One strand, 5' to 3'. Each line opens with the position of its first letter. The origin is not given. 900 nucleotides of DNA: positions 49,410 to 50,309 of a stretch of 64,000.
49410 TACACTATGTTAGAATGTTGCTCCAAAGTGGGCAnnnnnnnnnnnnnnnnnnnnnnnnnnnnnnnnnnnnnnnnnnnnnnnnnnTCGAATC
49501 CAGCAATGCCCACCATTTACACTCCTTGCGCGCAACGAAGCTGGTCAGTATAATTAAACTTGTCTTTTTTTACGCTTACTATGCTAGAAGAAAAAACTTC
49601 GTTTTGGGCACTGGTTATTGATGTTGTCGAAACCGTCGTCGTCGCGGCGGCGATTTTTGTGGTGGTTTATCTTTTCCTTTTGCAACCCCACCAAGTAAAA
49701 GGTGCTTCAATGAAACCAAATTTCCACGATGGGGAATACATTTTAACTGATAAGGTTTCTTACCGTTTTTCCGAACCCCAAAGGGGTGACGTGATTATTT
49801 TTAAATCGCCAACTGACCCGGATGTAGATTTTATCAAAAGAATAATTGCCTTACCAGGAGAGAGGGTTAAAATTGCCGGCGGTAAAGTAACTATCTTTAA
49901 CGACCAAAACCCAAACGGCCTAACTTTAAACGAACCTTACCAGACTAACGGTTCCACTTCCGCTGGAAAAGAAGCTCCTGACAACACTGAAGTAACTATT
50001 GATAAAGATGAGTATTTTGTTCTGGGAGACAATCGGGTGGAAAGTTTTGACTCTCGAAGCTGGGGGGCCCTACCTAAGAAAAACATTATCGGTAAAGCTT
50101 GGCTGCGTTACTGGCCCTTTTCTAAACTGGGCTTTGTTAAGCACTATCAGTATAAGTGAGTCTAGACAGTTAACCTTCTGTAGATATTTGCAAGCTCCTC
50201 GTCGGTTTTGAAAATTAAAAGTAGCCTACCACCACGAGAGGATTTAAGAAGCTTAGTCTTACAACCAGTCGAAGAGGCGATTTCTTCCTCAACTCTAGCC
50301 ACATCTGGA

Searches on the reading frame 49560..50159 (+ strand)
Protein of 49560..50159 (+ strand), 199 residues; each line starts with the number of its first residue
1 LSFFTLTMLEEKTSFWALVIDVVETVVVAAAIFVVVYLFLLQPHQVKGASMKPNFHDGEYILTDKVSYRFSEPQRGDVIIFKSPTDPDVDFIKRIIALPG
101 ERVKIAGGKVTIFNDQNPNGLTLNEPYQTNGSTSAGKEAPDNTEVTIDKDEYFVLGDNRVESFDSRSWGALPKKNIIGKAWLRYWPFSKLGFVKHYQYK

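Call 47: search_protein_families(library=ncbifam, proteins=[window:49560-50159:+], max_evalue=0.001)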
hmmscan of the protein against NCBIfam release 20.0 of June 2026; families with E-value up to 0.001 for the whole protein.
window:49560-50159:+ (199 aa): 7 families
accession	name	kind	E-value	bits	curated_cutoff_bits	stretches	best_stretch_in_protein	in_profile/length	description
TIGR02227.1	sigpep_I_bact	equivalog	1.8e-45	154.7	47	1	24-187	3-161/162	signal peptidase I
NF008114.0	PRK10861.1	equivalog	2.6e-25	89.4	277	2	20-105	61-158/324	signal peptidase I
TIGR02754.1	sod_Ni_protease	equivalog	7.8e-15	55.1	63.25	2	45-109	2-66/90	nickel-type superoxide dismutase maturation protease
TIGR02771.1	TraF_Ti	equivalog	2e-10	40.5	100.25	1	90-179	83-164/171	conjugative transfer signal peptidase TraF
TIGR02228.1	sigpep_I_arch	equivalog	6.1e-08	32.7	51.85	1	22-96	19-83/158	signal peptidase I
NF010459.0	PRK13884.1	subfamily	0.00012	21.6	156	1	91-176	88-168/178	conjugal transfer peptidase TraF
NF010412.0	PRK13838.1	subfamily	0.00023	20.7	186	1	91-180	89-169/177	conjugal transfer pilin processing protease TraF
